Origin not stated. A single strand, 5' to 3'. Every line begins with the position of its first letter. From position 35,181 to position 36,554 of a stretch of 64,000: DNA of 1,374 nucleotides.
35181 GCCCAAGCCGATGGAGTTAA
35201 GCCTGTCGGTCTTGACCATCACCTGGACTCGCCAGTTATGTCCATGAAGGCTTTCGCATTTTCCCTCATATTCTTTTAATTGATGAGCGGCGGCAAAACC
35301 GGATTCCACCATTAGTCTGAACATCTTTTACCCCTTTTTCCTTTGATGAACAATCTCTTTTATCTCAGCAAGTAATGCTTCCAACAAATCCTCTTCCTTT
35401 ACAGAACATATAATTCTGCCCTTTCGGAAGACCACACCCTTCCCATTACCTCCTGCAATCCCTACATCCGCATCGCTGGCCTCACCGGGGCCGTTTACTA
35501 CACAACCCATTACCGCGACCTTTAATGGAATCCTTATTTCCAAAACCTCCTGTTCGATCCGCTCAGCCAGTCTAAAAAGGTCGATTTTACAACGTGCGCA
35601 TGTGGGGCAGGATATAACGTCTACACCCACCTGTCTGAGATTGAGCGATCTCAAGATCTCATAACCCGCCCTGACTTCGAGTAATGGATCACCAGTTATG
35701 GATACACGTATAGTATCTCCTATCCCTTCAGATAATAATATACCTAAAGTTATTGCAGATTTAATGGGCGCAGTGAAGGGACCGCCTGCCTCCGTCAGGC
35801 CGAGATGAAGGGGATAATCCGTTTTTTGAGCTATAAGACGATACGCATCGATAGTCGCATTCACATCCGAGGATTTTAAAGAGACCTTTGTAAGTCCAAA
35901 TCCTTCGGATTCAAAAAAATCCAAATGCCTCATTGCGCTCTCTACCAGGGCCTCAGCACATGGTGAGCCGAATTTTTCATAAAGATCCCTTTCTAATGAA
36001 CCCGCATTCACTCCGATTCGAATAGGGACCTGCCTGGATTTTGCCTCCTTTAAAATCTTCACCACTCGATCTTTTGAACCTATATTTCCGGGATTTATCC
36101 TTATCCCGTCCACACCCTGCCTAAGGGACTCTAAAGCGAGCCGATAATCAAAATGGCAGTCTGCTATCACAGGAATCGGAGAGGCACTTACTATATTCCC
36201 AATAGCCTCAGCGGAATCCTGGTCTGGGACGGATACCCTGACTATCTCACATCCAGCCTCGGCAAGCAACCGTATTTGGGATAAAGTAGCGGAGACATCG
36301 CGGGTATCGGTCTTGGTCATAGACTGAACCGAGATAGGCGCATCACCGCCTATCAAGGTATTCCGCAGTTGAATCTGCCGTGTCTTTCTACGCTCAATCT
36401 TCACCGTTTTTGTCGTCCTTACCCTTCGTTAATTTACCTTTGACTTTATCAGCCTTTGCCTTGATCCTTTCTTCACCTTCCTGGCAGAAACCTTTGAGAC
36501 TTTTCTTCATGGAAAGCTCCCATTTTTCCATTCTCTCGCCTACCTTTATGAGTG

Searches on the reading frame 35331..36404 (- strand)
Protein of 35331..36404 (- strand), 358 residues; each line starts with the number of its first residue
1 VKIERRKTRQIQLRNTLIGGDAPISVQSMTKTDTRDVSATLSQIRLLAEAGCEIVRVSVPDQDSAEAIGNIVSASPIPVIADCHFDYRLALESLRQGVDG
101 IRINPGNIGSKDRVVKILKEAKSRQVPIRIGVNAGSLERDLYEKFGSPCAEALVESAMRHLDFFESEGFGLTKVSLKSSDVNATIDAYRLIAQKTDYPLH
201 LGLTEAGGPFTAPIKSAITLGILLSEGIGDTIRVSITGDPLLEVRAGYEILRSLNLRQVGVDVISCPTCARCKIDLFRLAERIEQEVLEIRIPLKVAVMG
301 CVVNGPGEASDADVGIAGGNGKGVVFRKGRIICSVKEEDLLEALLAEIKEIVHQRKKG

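Call 85: search_protein_families(library=pfam, proteins=[window:35331-36404:-], max_evalue=0.001)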
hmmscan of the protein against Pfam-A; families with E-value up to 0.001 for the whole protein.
window:35331-36404:- (358 aa): 1 family
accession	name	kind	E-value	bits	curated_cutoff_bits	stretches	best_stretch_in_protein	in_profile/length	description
PF04551.19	GcpE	-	3.4e-144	480.5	32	1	8-350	1-343/343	GcpE protein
